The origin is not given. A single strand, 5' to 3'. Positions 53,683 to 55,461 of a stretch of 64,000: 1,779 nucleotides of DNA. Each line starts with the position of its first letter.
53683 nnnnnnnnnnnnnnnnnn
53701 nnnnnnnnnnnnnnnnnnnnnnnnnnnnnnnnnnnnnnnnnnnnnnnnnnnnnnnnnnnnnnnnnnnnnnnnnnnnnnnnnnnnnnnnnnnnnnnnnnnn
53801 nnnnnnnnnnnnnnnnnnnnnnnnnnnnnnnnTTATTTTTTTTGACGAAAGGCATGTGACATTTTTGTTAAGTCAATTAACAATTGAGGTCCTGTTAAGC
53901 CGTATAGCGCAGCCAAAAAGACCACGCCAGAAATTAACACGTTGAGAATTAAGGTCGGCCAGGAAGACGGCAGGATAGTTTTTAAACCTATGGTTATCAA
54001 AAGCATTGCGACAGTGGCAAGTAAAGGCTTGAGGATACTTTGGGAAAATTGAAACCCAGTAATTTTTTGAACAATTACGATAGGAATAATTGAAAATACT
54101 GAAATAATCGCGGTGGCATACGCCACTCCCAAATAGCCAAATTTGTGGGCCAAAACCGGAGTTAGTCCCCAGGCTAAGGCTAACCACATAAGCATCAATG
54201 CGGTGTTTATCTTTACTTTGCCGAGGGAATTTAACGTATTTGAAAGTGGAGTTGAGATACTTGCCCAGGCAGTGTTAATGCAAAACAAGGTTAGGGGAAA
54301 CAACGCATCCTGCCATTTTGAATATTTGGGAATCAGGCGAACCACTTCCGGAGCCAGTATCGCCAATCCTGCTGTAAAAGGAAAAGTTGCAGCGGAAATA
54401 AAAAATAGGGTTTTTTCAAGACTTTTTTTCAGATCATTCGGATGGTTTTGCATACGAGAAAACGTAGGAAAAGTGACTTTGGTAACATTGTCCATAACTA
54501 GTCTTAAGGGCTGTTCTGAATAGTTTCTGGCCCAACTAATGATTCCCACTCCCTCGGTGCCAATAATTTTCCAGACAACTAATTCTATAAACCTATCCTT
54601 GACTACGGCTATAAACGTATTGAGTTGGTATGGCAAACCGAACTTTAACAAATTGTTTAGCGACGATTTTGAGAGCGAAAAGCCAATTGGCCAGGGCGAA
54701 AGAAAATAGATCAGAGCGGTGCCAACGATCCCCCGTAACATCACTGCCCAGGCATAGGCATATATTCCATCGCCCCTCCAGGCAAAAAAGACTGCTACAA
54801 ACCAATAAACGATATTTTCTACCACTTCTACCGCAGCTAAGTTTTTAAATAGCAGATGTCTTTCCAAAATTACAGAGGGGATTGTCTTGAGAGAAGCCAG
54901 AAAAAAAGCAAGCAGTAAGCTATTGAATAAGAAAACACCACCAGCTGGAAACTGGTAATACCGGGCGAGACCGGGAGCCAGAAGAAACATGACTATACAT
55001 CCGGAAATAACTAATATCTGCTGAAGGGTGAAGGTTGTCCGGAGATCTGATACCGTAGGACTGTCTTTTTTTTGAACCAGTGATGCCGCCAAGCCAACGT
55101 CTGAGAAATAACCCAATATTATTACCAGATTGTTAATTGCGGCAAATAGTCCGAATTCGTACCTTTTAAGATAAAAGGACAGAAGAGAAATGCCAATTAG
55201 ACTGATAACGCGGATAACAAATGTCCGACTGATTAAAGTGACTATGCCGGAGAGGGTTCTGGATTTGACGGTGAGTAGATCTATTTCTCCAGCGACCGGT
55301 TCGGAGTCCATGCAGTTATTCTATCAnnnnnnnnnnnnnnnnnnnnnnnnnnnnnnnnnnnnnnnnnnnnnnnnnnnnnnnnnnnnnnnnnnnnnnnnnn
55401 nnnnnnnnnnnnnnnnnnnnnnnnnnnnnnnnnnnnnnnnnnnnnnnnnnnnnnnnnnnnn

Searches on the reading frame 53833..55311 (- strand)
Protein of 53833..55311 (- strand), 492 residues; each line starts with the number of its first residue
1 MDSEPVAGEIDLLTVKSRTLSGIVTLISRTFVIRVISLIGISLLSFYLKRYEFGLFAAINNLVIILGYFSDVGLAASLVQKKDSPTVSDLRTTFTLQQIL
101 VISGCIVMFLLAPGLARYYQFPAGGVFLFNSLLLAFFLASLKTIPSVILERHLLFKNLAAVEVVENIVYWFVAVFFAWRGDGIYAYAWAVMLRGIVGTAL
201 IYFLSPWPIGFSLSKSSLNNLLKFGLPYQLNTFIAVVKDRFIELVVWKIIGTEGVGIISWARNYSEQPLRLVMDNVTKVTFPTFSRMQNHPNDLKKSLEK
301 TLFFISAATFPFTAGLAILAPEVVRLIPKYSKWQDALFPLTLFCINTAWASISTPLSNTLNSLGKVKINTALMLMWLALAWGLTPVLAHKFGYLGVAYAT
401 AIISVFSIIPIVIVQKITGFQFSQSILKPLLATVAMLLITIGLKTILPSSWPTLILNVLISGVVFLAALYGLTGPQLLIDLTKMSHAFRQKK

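Call 5: search_protein_families(library=pfam, proteins=[window:53833-55311:-])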
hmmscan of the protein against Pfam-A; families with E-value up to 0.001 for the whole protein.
window:53833-55311:- (492 aa): 2 families
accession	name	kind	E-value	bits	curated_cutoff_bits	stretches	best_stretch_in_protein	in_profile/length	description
PF13440.11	Polysacc_synt_3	-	2.9e-49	168.3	23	1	48-327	6-283/293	Polysaccharide biosynthesis protein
PF01943.22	Polysacc_synt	-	9.5e-19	68.3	28.2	1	21-288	3-274/274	Polysaccharide biosynthesis protein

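Call 36: search_protein_families(library=ncbifam, proteins=[window:53833-55311:-], max_evalue=0.00001)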
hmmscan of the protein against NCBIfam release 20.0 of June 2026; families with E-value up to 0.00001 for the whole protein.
window:53833-55311:- (492 aa): 3 families
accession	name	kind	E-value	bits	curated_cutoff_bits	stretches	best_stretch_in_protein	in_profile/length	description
NF007773.0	PRK10459.1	equivalog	7.2e-46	157.2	273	1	15-468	3-463/492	MOP flippase family protein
NF058658.1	Oglyco_Wzx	exception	8.3e-33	114.1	720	1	34-470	25-461/478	O-glycosylation flippase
NF047674.1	TeichurnBiosyTuaB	equivalog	3.4e-31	108.8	580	1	14-469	3-466/469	teichuronic acid biosynthesis protein TuaB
